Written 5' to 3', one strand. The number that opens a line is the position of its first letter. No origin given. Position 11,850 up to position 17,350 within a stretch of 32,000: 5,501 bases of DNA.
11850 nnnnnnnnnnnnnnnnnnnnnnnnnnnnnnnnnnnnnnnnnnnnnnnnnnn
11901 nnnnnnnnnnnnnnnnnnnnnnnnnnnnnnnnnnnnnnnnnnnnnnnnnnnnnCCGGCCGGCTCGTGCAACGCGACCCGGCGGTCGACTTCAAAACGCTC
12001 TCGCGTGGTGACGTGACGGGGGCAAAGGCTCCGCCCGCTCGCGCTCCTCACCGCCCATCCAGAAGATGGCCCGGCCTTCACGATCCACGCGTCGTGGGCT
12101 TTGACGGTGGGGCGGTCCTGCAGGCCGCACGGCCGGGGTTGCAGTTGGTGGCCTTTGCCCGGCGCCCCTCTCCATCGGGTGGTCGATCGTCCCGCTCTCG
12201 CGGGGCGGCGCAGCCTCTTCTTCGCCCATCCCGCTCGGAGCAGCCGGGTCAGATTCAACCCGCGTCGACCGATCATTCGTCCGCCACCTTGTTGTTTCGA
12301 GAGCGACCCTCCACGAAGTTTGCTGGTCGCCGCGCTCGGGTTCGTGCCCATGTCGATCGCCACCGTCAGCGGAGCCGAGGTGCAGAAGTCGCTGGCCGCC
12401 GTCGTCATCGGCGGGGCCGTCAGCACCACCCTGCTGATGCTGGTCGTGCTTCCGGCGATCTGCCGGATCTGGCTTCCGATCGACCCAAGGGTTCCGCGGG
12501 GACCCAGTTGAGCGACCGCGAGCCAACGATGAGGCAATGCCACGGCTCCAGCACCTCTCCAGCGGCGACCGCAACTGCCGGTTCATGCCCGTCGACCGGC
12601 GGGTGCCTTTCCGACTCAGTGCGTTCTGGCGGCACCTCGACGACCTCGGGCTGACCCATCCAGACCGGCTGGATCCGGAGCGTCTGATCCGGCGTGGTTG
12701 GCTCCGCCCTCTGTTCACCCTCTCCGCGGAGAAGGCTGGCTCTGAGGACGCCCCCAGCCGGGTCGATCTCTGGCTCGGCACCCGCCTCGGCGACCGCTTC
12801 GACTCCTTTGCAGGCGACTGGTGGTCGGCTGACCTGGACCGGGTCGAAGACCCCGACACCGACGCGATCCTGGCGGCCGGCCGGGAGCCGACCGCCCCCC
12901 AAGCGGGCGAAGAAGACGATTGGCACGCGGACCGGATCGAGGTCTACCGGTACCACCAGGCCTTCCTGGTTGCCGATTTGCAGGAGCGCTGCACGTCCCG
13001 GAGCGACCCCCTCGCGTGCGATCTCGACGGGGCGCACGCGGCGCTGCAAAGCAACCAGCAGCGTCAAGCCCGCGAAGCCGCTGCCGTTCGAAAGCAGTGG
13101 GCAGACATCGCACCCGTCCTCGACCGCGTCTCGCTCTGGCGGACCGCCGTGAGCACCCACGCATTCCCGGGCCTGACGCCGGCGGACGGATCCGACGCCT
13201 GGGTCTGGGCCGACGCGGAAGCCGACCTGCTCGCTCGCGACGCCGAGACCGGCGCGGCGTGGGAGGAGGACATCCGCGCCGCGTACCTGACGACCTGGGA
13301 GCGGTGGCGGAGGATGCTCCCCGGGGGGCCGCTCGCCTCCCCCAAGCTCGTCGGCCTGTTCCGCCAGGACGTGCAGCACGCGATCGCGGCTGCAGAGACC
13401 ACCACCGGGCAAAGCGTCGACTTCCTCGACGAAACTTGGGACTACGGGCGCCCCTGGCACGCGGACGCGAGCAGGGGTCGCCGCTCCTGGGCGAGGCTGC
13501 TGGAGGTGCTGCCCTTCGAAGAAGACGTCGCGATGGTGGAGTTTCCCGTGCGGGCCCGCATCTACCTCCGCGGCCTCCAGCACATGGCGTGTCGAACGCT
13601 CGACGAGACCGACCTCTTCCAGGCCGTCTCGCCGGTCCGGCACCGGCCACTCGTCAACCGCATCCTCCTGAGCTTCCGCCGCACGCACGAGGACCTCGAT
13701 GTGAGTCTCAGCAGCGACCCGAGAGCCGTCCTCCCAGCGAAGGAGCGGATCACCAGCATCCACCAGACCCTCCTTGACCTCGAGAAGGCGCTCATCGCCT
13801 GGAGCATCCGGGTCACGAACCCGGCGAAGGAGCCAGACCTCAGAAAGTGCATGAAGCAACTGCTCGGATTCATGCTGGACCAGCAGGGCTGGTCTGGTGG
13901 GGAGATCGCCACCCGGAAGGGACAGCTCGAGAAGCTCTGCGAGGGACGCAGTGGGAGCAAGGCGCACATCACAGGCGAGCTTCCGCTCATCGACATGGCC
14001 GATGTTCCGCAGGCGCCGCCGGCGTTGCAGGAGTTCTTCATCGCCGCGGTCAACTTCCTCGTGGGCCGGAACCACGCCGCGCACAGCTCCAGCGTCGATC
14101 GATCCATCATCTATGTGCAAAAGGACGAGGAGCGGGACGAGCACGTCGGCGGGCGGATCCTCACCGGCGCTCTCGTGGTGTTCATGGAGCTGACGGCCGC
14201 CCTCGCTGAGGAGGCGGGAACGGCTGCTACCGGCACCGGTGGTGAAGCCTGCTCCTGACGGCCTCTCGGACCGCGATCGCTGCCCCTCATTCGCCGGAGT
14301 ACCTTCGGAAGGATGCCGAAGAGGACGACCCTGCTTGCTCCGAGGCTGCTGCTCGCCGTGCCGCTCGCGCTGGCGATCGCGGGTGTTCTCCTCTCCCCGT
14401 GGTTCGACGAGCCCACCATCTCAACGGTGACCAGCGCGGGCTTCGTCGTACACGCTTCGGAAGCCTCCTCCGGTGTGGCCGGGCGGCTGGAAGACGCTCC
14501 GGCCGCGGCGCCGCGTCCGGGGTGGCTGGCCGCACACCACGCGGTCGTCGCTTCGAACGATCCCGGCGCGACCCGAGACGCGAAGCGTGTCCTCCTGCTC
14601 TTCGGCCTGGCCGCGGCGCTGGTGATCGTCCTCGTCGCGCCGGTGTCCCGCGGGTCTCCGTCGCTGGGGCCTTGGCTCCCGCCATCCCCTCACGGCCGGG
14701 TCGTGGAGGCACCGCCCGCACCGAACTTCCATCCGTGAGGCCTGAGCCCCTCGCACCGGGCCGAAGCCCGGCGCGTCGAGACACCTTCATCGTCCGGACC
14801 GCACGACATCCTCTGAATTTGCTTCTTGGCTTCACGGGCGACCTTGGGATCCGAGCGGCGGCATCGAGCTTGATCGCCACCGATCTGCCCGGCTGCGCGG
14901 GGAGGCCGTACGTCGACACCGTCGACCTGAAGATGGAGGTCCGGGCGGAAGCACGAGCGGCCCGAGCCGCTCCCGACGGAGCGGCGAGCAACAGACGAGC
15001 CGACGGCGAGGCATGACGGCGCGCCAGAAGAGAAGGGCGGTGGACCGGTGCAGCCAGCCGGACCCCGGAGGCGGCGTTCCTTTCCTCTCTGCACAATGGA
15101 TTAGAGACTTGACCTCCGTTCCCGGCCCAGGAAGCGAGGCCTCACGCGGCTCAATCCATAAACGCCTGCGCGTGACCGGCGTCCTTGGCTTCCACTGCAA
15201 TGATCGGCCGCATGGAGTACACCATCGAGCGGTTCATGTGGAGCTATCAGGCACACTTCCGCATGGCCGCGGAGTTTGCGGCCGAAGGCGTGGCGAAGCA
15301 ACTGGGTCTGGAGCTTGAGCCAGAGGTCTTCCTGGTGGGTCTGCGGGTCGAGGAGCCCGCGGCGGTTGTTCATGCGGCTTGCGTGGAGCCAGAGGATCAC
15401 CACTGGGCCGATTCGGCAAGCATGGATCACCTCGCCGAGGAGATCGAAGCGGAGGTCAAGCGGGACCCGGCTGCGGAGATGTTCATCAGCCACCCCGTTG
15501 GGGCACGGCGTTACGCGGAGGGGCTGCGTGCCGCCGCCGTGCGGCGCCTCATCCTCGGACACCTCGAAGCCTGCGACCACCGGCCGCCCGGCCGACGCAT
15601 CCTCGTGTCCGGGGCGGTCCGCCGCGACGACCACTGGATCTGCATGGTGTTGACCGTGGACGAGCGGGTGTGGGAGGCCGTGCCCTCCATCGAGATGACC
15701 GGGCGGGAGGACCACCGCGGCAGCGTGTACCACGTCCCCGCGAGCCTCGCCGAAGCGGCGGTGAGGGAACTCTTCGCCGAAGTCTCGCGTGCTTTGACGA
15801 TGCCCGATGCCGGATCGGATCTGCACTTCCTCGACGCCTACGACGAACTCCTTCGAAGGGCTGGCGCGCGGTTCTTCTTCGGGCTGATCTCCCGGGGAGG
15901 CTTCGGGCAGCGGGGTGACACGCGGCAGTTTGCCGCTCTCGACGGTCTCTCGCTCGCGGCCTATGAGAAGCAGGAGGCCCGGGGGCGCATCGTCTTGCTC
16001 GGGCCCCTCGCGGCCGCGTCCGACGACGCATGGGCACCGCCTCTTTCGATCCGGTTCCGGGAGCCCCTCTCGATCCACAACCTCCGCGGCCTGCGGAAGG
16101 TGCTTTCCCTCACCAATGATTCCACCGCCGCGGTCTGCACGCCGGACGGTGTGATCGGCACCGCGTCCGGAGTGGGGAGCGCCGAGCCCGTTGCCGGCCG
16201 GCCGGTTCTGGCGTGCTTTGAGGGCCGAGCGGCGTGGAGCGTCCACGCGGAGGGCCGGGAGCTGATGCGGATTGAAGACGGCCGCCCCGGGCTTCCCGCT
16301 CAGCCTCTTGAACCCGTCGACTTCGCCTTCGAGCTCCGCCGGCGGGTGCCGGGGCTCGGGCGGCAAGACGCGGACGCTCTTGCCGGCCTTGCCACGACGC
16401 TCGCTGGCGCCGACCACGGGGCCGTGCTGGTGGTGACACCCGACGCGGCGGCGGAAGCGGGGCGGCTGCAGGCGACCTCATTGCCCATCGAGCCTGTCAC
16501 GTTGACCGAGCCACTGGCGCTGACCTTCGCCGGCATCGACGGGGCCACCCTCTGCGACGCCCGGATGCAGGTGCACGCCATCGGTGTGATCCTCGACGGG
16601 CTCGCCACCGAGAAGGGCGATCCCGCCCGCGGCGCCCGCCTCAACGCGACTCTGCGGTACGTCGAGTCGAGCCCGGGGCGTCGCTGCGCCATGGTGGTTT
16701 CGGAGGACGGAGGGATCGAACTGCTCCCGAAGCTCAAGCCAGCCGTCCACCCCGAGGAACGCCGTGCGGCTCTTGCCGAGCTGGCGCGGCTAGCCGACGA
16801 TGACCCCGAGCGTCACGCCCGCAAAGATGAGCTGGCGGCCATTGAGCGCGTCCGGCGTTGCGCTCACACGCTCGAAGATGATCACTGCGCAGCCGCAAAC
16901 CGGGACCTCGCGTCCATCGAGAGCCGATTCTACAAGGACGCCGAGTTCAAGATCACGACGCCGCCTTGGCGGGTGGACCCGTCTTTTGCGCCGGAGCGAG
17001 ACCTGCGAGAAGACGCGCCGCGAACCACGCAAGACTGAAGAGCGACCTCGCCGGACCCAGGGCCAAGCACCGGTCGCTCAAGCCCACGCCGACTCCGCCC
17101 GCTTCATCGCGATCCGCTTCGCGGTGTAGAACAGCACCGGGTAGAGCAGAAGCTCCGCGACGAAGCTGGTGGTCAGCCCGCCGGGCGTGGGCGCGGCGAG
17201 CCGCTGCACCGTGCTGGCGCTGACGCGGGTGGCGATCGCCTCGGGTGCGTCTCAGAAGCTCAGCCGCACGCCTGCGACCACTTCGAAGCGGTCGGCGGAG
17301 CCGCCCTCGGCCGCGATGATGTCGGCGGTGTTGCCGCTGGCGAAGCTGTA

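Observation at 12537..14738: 573-aa protein with C-terminal RNxxAH (HEPN-like) motif followed by a small 2-TM protein: possible RNase-type abortive-infection module, perhaps acting with the downstream DAC-like gene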

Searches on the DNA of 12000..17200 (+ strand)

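Call 47: search_dna_similar(query=window:12000-17200:+, collection=plasmids, mode=near, max_rows=10)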
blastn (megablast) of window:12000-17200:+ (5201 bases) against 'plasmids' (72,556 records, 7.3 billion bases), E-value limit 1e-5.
No match.

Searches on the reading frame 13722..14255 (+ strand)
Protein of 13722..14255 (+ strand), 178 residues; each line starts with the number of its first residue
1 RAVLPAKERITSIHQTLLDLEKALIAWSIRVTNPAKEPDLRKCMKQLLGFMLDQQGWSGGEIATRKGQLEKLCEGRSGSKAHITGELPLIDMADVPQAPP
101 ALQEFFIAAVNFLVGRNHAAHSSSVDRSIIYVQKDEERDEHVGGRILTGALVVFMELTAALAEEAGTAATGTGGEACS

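Call 53: predict_structure(alignment_id=A5)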
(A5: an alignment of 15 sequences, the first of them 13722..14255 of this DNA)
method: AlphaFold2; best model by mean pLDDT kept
length: 178 residues; sequences in the alignment: 15
mean_pLDDT: 89.0   pTM: 0.84
mean pLDDT of the five models: 89.0, 87.9, 87.3, 86.8, 86.0
residues with pLDDT >= 90: 117; 70-90: 43; 50-70: 15; < 50: 3
segments of 3 or more residues with pLDDT < 50: 176-178
pLDDT, mean of each block of 10 residues (from residue 1): 78 95 97 93 97 96 97 82 82 95 97 93 81 85 95 97 85 52
secondary structure, 60 per line:
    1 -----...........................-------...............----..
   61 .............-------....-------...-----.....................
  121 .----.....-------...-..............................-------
elements in order: H6-32 H40-54 H59-73 H81-84 H100-121 H126-130 H142-171

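Call 56: fold_search(model_id=the predicted structure, library=pdb)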
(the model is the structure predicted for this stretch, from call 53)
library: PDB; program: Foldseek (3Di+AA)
matches with E <= 10: 116; with E <= 0.001: 0
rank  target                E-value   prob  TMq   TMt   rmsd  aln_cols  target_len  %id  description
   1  5l26_B                1.4e+00  0.06  0.17  0.10  18.4       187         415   10  Structure of CNTnw in an inward-facing substrate-bound state (released 2017-04-12)
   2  4zbf_D                2.0e+00  0.08  0.21  0.23  10.8       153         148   16  Mcl-1 complexed with small molecules (released 2015-04-29)
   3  9lie                  2.1e+00  0.08  0.20  0.23  15.4       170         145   10  Repetitive domain (RP) 2 structure of aciniform spidroin from Latrodectus hesperus (released 2025-10-01)
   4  9gs3_B                2.1e+00  0.05  0.16  0.12  16.3       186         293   12  Cryo-EM structure of human SLC35B1-E33A variant with ADP in inward facing conformation (released 2025-05-21)
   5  3lom_A                2.2e+00  0.05  0.19  0.14  17.9       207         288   14  CRYSTAL STRUCTURE OF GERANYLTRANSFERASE FROM Legionella pneumophila (released 2010-02-16)
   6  8e6h                  2.3e+00  0.04  0.18  0.10  18.7       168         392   11  X-ray structure of the Deinococcus radiodurans Nramp/MntH divalent transition metal transporter A47W mutant in an occlud (released 2023-05-03)
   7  4pd5                  2.4e+00  0.06  0.18  0.09  18.5       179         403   12  Crystal structure of vcCNT-7C8C bound to gemcitabine (released 2014-08-13)
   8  1key_C                2.7e+00  0.06  0.19  0.17  16.5       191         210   10  Crystal Structure of Mouse Testis/Brain RNA-binding Protein (TB-RBP) (released 2002-07-03)
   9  5oqt_A                2.7e+00  0.03  0.16  0.08  19.5       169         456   11  Crystal structure of a bacterial cationic amino acid transporter (CAT) homologue (released 2018-02-14)
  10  2pqk_A                2.8e+00  0.06  0.19  0.21  13.5       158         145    9  X-ray crystal structure of human Mcl-1 in complex with Bim BH3 (released 2007-06-19)
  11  1pq9_B                3.0e+00  0.05  0.20  0.17  16.1       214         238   11  HUMAN LXR BETA HORMONE RECEPTOR COMPLEXED WITH T0901317 COMPLEX (released 2003-09-09)
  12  4d1a                  3.1e+00  0.04  0.18  0.08  17.6       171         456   12  STRUCTURE OF MHP1, A NUCLEOBASE-CATION-SYMPORT-1 FAMILY TRANSPORTER, IN A CLOSED CONFORMATION WITH INDOLYLMETHYL-HYDANTO (released 2014-07-02)
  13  6zhc_DDD              3.3e+00  0.04  0.15  0.17  13.2       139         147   14  PROTAC6 mediated complex of VHL:EloB:EloC and Bcl-xL (released 2020-08-05)
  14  6qo1_A                3.5e+00  0.09  0.25  0.24  12.3       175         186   16  Crystal structure of Borrelia (Borreliella) burgdorferi outer surface protein BBA69 (released 2019-06-26)
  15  5l2a_B                3.5e+00  0.04  0.19  0.10  19.0       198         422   10  Structure of CNTnw N149S,F366A in an outward-facing state (released 2017-04-12)
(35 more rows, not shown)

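Call 103: search_solved_structures(query=A5, max_evalue=10, show_alignments=3)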
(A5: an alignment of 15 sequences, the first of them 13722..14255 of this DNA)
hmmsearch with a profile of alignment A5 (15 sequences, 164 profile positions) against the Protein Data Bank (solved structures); distinct sequences matched with E-value up to 10: 0.
